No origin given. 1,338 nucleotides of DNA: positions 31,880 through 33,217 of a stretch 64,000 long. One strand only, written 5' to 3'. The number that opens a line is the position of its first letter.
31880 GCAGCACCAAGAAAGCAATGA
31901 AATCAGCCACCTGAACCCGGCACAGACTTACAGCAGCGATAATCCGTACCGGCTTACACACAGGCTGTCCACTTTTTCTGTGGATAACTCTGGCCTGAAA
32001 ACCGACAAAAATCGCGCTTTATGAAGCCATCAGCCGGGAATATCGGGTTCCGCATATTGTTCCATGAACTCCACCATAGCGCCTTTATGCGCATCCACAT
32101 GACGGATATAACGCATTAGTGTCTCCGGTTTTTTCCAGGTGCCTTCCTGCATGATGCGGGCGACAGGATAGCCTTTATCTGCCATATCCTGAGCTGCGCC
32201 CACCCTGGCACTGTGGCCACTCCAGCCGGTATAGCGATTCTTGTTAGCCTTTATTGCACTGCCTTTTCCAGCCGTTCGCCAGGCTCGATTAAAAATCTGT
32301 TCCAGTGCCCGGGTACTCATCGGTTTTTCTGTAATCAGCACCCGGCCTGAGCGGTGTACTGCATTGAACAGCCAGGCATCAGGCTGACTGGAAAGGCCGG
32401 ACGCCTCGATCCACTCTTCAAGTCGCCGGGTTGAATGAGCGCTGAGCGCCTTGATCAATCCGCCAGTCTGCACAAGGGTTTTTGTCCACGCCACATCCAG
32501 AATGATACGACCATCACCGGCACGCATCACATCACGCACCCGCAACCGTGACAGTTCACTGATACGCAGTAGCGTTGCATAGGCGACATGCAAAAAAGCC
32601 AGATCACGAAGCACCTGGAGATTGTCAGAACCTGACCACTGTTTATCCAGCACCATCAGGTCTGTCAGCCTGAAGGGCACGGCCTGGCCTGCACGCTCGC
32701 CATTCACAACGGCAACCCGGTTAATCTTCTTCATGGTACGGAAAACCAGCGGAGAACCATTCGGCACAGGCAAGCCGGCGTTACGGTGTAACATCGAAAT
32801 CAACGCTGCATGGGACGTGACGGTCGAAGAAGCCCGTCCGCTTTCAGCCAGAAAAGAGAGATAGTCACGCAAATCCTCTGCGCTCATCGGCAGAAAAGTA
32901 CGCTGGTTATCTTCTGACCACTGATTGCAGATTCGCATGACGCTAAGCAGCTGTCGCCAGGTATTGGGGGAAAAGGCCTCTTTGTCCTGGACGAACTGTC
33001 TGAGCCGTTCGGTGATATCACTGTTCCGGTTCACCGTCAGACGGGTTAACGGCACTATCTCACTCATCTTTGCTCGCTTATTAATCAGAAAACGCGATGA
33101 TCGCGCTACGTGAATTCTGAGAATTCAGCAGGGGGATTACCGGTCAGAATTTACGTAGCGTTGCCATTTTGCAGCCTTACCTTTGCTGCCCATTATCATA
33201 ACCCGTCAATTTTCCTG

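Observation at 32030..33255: Chromosomal Cre/lox-like module: Cre homolog next to a loxP-armed site with a new spacer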

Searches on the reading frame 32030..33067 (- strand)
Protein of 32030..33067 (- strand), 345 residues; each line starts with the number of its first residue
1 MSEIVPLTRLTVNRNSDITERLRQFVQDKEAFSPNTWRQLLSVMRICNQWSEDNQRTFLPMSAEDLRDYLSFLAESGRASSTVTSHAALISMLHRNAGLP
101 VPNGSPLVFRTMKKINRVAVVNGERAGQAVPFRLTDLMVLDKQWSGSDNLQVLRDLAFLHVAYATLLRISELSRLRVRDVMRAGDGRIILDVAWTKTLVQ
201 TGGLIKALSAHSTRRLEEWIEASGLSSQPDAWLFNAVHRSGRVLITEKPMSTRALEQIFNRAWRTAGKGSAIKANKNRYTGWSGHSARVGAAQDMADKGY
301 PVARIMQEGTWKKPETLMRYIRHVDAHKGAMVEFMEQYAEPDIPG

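Call 3: search_solved_structures(query=window:32030-33067:-, show_alignments=2)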
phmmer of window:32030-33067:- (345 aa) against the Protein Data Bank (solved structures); distinct sequences matched with E-value up to 0.001: 17.
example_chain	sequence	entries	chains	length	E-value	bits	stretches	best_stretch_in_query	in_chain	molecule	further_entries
1nzb_A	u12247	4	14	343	1e-76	261.7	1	10-336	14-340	Cre recombinase | PROTEIN (CRE RECOMBINASE) | Recombinase cre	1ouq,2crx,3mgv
1q3u_A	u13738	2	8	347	1e-76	261.7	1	10-336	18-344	Cre recombinase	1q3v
1kbu_A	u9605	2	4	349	1.1e-76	261.6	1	10-336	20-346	CRE RECOMBINASE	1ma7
3crx_A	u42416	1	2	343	2.5e-76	260.4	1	10-336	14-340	CRE RECOMBINASE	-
5crx_A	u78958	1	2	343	3.6e-76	259.9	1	10-336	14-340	PROTEIN (BACTERIOPHAGE P1 CRE GENE)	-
1xns_A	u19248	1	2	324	4.7e-76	259.5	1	17-336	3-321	Recombinase CRE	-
1crx_A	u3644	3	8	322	6e-76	259.2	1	17-336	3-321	Cre recombinase | Recombinase cre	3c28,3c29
2hof_A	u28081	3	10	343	7.1e-76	258.9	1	10-336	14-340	Recombinase cre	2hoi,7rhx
7rhz_B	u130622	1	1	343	1.1e-75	258.2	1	10-336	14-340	Recombinase cre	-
1xo0_A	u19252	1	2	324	1.2e-75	258.2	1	17-336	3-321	Recombinase CRE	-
4crx_A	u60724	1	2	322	1.5e-75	257.9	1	17-336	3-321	PROTEIN (CRE RECOMBINASE)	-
1f44_A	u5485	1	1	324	1.7e-75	257.7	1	17-336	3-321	CRE RECOMBINASE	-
1drg_A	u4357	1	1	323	2.2e-75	257.3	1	18-336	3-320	CRE RECOMBINASE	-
7rhy_A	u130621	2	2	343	3.1e-74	253.5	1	10-336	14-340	Recombinase cre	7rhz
1pvq_A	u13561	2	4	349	6.3e-74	252.5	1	10-336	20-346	Recombinase cre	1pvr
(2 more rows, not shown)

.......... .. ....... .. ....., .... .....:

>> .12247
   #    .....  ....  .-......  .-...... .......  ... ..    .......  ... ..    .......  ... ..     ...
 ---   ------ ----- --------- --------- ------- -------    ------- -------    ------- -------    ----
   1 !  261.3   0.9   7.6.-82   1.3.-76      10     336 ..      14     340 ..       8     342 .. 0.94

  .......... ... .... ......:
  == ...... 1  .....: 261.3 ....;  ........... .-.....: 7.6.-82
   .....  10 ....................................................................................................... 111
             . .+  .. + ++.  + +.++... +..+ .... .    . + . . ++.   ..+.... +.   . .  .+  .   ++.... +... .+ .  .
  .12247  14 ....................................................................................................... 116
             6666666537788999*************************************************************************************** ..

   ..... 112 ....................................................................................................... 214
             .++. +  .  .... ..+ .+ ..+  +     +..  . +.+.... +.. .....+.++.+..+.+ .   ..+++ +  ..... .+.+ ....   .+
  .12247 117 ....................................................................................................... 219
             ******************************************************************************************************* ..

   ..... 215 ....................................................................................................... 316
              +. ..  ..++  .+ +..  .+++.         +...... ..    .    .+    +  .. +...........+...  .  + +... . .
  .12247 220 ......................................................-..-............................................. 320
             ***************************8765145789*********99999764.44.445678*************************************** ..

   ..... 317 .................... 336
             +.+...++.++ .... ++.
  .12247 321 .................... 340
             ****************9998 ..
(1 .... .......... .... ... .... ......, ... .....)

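Call 20: find_homologous_proteins(query=window:32033-33067:-, max_evalue=1e-30)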
Query window:32033-33067:- (345 aa): 289 proteins with E <= 1e-30 among 2932 candidates; the best 120 are listed.
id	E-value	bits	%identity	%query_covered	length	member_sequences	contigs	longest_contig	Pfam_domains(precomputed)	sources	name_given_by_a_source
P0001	2.6e-224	762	99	100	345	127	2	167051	PF00589.28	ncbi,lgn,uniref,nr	ncbi:tyrosine-type recombinase/integrase [Pantoea sp. JKS000250]|uniref:tyrosine-type recombinase/in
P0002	1.5e-211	720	92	100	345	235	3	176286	PF00589.28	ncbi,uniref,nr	ncbi:tyrosine-type recombinase/integrase [Pantoea agglomerans]|uniref:tyrosine-type recombinase/inte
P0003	4.1e-207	705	90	100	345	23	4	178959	PF00589.28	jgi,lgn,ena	-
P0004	1.3e-202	690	89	100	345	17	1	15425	PF00589.28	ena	-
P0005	2.4e-202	689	89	100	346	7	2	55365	PF00589.28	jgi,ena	-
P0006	6.2e-202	688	88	100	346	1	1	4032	PF00589.28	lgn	-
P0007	1.7e-198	677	86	99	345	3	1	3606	PF00589.28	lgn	-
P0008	2.8e-196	669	86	100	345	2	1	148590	PF00589.28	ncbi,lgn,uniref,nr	ncbi:tyrosine-type recombinase/integrase [Pantoea anthophila]|uniref:tyrosine-type recombinase/integ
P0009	3.6e-196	669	85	99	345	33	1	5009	PF00589.28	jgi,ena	-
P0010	5.5e-196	669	85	100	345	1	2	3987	PF00589.28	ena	-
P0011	6.4e-196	668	85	100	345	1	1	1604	PF00589.28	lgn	-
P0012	1.0e-195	668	85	99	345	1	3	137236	PF00589.28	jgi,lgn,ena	-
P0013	1.0e-195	668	85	99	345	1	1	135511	PF00589.28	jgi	-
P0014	1.0e-195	668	85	100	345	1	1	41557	PF00589.28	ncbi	-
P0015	1.1e-195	668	86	100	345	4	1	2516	PF00589.28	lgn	-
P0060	1.6e-146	506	70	94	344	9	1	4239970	PF00589.28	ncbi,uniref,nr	ncbi:recombinase Cre [Pantoea alhagi]|uniref:Recombinase Cre n=1 Tax=Pantoea alhagi TaxID=1891675 Re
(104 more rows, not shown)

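Call 24: find_related_loci(query=window:32033-33067:-, collection=genome_contigs, flank=3000)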
Query window:32033-33067:- (345 aa) in genome_contigs; peptide patterns used: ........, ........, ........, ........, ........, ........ (x = any residue, [..] = any of these).
76 stretches matched a pattern; 8 encode a relative of the query (tblastn E <= 1e-3); 8 distinct loci.
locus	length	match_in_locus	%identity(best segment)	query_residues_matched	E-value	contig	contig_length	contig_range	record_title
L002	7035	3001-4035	96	1-345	0e+0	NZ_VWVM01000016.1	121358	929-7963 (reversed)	Candidatus Pantoea gossypiicola isolate B_8 Scaffold_16, whole genome shotgun sequence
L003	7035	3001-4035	92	1-345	0e+0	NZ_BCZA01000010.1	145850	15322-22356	Pantoea agglomerans NBRC 102470, whole genome shotgun sequence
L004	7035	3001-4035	90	1-344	0e+0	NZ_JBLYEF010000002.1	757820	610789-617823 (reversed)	Pantoea sp. R13S299 contig_2, whole genome shotgun sequence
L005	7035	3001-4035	89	1-345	0e+0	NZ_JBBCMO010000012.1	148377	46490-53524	Pantoea sp. AS142 contig00012, whole genome shotgun sequence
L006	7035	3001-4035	92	1-345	0e+0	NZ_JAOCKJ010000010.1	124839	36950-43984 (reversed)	Pantoea sp. GD03673 10, whole genome shotgun sequence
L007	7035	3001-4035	85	1-345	0e+0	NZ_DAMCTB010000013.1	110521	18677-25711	MAG: Pantoea sp. isolate CTOTU50049 NODE_19_length_110521_cov_9.815690, whole genome shotgun sequence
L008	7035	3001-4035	84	1-345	0e+0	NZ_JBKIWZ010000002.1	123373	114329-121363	Pantoea sp. NSTU24 contig_2, whole genome shotgun sequence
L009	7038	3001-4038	88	1-345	0e+0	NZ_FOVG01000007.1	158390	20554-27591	Candidatus Pantoea varia isolate OV426, whole genome shotgun sequence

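Call 33: search_dna_similar(query=window:32033-33067:-, collection=plasmids, mode=protein, max_evalue=1e-30, max_rows=60, rows=spread)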
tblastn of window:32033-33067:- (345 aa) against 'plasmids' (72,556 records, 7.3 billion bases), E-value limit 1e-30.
Records with a match: 1087; places in all: 1103; records where one place covers at least 80% of the query: 1082.
Best place of each record, by identity: 95-99% 3; 90-95% 39; 80-90% 7; 60-80% 55; <60% 983.
By first word of the organism name: Escherichia 775; Pantoea 110; Salmonella 87; Vibrio 23; Shigella 14; Shewanella 13; Aeromonas 12; Citrobacter 10; Klebsiella 10; Enterobacter 6; and 12 more.
By predicted mobility (MOB-suite, as given by PLSDB): non-mobilizable 820; mobilizable 195; conjugative 72.
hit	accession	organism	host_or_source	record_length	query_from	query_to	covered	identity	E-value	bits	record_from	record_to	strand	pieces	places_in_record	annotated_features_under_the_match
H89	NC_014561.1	Pantoea vagans C9-1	-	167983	1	345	100%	98.6%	0e+0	702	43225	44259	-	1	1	tyrosine-type recombinase/integrase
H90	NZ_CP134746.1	Pantoea agglomerans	Allium cepa,cell culture,leaf ...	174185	1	345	100%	91.6%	0e+0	661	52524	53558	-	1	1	tyrosine-type recombinase/integrase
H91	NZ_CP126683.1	Pantoea agglomerans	mixed culture,Flour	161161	1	345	100%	90.7%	0e+0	655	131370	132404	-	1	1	tyrosine-type recombinase/integrase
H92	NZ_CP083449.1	Pantoea eucrina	cell culture,cucumber rhizosphere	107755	1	338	98%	67.8%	2e-150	475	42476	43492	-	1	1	tyrosine-type recombinase/integrase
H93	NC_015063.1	Rahnella aceris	-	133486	18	337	93%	68.8%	6e-136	433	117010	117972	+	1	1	tyrosine-type recombinase/integrase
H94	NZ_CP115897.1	Pantoea piersonii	Homo sapiens,blood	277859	15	340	94%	65.4%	1e-141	449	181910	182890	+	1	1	tyrosine-type recombinase/integrase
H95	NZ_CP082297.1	Pantoea alfalfae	Medicago,single cell,alfalfa seeds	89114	10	336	95%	61.3%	1e-127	410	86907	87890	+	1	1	tyrosine-type recombinase/integrase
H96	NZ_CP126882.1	Citrobacter freundii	Homo sapiens,Urine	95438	17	337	93%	48.3%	8e-89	298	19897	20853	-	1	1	tyrosine-type recombinase/integrase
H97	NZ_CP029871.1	Salmonella enterica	-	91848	24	336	91%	46.8%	6e-72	249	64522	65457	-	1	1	tyrosine-type recombinase/integrase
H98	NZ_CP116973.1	Escherichia coli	Sus scrofa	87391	24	336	91%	46.8%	1e-71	248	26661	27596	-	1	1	tyrosine-type recombinase/integrase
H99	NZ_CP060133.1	Salmonella enterica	slaughtered pig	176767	24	336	91%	46.8%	1e-71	248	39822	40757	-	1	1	tyrosine-type recombinase/integrase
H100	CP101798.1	Escherichia coli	cell culture,gut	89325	24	336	91%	46.5%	3e-74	256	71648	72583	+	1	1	tyrosine-type recombinase/integrase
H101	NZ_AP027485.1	Escherichia coli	Homo sapiens,whole organism,feces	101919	7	343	98%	42.8%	4e-73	253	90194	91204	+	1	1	site-specific integrase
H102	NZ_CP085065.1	Escherichia coli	Homo sapiens,pure culture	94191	24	336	91%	45.9%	1e-71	248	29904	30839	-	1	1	tyrosine-type recombinase/integrase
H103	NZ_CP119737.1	Escherichia coli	bovine,pure culture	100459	7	343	98%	42.5%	9e-73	251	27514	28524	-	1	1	site-specific integrase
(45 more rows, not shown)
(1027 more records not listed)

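Call 34: get_annotated_region(hit=H92, flank=2500)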
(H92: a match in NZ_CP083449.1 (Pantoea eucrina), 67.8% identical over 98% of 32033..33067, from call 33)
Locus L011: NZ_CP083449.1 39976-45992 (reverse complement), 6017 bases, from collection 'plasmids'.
description: Pantoea eucrina strain XL123 plasmid unnamed1, complete sequence
organism: Pantoea eucrina (NCBI taxid 472693)
taxonomy: Bacteria; Pseudomonadota; Gammaproteobacteria; Enterobacterales; Erwiniaceae; Pantoea; Pantoea eucrina
host: -; source: cell culture,cucumber rhizosphere; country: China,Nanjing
typing (MOB-suite, as given by PLSDB): non-mobilizable
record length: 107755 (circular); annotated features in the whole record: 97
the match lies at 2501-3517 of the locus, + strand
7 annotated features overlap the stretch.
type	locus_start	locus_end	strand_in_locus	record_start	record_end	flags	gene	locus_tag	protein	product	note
CDS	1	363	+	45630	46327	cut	-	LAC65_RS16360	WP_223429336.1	IS1 family transposase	-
CDS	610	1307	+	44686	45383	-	-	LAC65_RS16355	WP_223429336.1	IS1 family transposase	-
CDS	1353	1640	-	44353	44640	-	relE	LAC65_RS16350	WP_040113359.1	type II toxin-antitoxin system mRNA interferase RelE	-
CDS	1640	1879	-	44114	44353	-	relB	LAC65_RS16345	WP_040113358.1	type II toxin-antitoxin system antitoxin RelB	-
CDS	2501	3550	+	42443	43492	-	-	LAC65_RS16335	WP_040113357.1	tyrosine-type recombinase/integrase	GO:0015074 - DNA integration [Evidence IEA]; GO:0006310 - DNA recombination [Evidence IEA]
CDS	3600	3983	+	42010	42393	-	-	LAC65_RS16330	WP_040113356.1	lysozyme inhibitor LprI family protein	-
CDS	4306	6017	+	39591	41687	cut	-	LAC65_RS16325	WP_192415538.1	EAL domain-containing protein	-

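Call 35: get_annotated_region(hit=H93, flank=2500)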
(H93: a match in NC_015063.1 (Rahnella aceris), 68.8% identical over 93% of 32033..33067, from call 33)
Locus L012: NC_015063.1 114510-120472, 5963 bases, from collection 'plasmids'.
description: Rahnella aceris plasmid pRAHAQ02, complete sequence
organism: Rahnella aceris (NCBI taxid 2703885)
taxonomy: Bacteria; Pseudomonadota; Gammaproteobacteria; Enterobacterales; Yersiniaceae; Rahnella; Rahnella aceris
host: -; source: -; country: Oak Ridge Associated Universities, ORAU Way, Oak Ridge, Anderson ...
typing (MOB-suite, as given by PLSDB): non-mobilizable; replicon rep_cluster_1002
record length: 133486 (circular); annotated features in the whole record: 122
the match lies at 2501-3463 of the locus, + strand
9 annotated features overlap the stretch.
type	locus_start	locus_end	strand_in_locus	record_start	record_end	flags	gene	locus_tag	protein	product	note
CDS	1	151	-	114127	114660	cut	-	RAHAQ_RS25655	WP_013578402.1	thioredoxin fold domain-containing protein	-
CDS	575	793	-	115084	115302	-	-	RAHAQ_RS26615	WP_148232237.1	hypothetical protein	-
CDS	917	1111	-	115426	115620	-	-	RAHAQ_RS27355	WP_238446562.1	hypothetical protein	-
CDS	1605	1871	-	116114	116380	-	-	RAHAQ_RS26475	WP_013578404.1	Txe/YoeB family addiction module toxin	GO:0008219 - cell death [Evidence IEA]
CDS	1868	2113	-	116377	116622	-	-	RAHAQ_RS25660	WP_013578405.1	type II toxin-antitoxin system Phd/YefM family antitoxin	GO:0045927 - positive regulation of growth [Evidence IEA]; GO:0006355 - regulation of DNA-templated transcription ...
CDS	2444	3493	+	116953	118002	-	-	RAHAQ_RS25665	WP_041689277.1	tyrosine-type recombinase/integrase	GO:0015074 - DNA integration [Evidence IEA]; GO:0006310 - DNA recombination [Evidence IEA]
CDS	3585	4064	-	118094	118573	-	-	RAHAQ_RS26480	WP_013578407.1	GNAT family N-acetyltransferase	-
CDS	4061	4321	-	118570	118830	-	-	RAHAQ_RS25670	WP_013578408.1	DUF1778 domain-containing protein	-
CDS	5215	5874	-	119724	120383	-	-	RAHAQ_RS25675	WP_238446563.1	type II CAAX endopeptidase family protein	GO:0071586 - CAAX-box protein processing [Evidence IEA]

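Call 36: get_annotated_region(hit=H94, flank=2500)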
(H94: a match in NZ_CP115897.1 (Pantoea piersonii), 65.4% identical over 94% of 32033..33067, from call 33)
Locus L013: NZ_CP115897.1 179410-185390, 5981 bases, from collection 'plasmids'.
description: Pantoea piersonii strain URMC-2103A041 plasmid p277859, complete sequence
organism: Pantoea piersonii (NCBI taxid 2364647)
taxonomy: Bacteria; Pseudomonadota; Gammaproteobacteria; Enterobacterales; Erwiniaceae; Pantoea; Pantoea piersonii
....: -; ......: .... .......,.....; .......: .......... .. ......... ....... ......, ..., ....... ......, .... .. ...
typing (MOB-suite, as given by PLSDB): non-mobilizable; replicon rep_cluster_2061
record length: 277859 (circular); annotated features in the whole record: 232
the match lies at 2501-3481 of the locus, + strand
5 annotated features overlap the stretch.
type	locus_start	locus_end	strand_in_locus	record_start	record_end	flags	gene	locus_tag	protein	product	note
CDS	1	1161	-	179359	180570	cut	-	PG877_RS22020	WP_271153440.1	MFS transporter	GO:0055085 - transmembrane transport [Evidence IEA]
CDS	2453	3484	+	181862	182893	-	-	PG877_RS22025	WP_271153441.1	tyrosine-type recombinase/integrase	GO:0015074 - DNA integration [Evidence IEA]; GO:0006310 - DNA recombination [Evidence IEA]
CDS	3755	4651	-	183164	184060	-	-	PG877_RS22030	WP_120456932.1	LysR family transcriptional regulator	-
CDS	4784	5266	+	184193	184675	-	-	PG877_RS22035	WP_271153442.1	cupin domain-containing protein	-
CDS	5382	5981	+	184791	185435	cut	-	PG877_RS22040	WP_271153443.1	carboxymuconolactone decarboxylase family protein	-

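Call 37: get_annotated_region(hit=H95, flank=2500)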
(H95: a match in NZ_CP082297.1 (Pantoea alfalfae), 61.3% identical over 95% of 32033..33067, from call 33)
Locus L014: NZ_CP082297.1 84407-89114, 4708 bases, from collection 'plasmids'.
description: Pantoea alfalfae strain CQ10 plasmid p5_CQ10, complete sequence
organism: Pantoea alfalfae (NCBI taxid 3074822)
taxonomy: Bacteria; Pseudomonadota; Gammaproteobacteria; Enterobacterales; Erwiniaceae; Pantoea; Pantoea alfalfae
host: -; source: Medicago,single cell,alfalfa seeds; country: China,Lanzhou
typing (MOB-suite, as given by PLSDB): non-mobilizable; replicon rep_cluster_1441
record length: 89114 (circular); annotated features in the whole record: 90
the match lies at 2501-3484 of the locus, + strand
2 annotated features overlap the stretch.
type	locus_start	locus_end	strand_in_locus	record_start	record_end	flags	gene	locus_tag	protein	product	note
CDS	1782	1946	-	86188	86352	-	-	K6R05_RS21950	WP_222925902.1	hypothetical protein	-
CDS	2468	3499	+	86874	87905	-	-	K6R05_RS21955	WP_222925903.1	tyrosine-type recombinase/integrase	GO:0015074 - DNA integration [Evidence IEA]; GO:0006310 - DNA recombination [Evidence IEA]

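Call 38: get_annotated_region(hit=H96, flank=2500)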
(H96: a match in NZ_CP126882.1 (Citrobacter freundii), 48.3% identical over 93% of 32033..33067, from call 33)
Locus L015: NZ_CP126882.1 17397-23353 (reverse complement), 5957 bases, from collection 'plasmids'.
description: Citrobacter freundii strain NY2385 plasmid pNY2385-2, complete sequence
organism: Citrobacter freundii (NCBI taxid 546)
taxonomy: Bacteria; Pseudomonadota; Gammaproteobacteria; Enterobacterales; Enterobacteriaceae; Citrobacter; Citrobacter freundii
host: -; source: Homo sapiens,Urine; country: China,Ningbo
typing (MOB-suite, as given by PLSDB): non-mobilizable
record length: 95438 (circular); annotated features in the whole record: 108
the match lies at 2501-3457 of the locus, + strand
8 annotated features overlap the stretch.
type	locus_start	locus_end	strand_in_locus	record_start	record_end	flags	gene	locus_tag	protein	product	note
CDS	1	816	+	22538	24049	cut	-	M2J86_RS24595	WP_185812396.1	terminase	-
CDS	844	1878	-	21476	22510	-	-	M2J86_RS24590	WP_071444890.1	hypothetical protein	-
CDS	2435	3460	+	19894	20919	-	-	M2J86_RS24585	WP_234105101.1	tyrosine-type recombinase/integrase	GO:0015074 - DNA integration [Evidence IEA]; GO:0006310 - DNA recombination [Evidence IEA]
CDS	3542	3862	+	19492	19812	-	-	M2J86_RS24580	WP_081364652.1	hypothetical protein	-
CDS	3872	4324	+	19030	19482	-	-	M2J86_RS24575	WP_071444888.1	hypothetical protein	-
CDS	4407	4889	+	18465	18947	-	-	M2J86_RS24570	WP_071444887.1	hypothetical protein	-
CDS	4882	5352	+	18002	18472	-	-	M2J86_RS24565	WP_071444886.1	hypothetical protein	-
CDS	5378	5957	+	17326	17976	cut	-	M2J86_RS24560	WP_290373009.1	hypothetical protein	-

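Call 39: get_annotated_region(hit=H97, flank=2500)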
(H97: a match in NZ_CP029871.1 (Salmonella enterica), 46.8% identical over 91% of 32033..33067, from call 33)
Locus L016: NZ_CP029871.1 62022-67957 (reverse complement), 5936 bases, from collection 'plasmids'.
description: Salmonella enterica subsp. enterica serovar Typhi strain 343077_214135 plasmid pK91, complete sequence
organism: Salmonella enterica (NCBI taxid 90370)
taxonomy: Bacteria; Pseudomonadota; Gammaproteobacteria; Enterobacterales; Enterobacteriaceae; Salmonella; Salmonella enterica
host: -; source: -; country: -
typing (MOB-suite, as given by PLSDB): conjugative; replicon IncFIB,rep_cluster_1804; relaxase MOBC; mating-pair formation MPF_T
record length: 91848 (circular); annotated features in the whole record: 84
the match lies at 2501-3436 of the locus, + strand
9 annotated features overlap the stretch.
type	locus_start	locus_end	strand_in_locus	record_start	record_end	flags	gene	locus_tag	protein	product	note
CDS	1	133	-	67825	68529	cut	-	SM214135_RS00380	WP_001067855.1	IS6-like element IS26 family transposase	GO:0006313 - DNA transposition [Evidence IEA]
CDS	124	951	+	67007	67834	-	-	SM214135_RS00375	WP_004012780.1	hypothetical protein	-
CDS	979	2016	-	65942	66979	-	-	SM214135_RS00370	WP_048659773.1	hypothetical protein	-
CDS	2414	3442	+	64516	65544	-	-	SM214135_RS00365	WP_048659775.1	tyrosine-type recombinase/integrase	GO:0015074 - DNA integration [Evidence IEA]; GO:0006310 - DNA recombination [Evidence IEA]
CDS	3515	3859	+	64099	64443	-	-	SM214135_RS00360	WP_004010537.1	hypothetical protein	-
CDS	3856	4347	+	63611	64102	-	-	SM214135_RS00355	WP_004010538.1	hypothetical protein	-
CDS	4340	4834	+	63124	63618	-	dut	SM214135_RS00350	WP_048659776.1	dUTP diphosphatase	GO:0006226 - dUMP biosynthetic process [Evidence IEA]; GO:0046081 - dUTP catabolic process [Evidence IEA]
CDS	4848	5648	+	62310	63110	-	-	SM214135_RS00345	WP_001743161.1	hypothetical protein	-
CDS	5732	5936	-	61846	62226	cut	-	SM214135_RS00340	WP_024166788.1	type II toxin-antitoxin system death-on-curing family toxin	-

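Call 40: get_annotated_region(hit=H101, flank=2500)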
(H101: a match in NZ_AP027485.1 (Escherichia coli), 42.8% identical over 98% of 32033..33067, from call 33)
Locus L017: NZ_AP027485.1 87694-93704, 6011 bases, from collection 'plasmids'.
description: Escherichia coli strain LR-18-1 plasmid pLR-18-1_2, complete sequence
organism: Escherichia coli (NCBI taxid 562)
taxonomy: Bacteria; Pseudomonadota; Gammaproteobacteria; Enterobacterales; Enterobacteriaceae; Escherichia; Escherichia coli
host: -; source: Homo sapiens,whole organism,feces; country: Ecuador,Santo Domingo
typing (MOB-suite, as given by PLSDB): non-mobilizable; replicon IncHI1B
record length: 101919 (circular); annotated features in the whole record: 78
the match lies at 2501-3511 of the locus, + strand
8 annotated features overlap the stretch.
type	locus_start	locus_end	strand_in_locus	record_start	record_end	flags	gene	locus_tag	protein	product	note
CDS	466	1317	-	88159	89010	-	-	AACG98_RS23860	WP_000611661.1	phage repressor protein C1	-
CDS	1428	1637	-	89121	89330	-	-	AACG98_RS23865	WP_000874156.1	hypothetical protein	-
CDS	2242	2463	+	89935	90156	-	-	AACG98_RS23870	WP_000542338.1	hypothetical protein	-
CDS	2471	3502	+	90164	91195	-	-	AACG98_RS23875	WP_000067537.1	site-specific integrase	GO:0015074 - DNA integration [Evidence IEA]; GO:0006310 - DNA recombination [Evidence IEA]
CDS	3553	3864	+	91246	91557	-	-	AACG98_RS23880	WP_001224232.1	hypothetical protein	-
CDS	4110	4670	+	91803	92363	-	-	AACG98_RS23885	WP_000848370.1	Ref family protein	-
CDS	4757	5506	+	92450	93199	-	-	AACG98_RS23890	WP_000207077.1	DUF4145 domain-containing protein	-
CDS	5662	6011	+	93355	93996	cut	-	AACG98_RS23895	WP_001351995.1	hypothetical protein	-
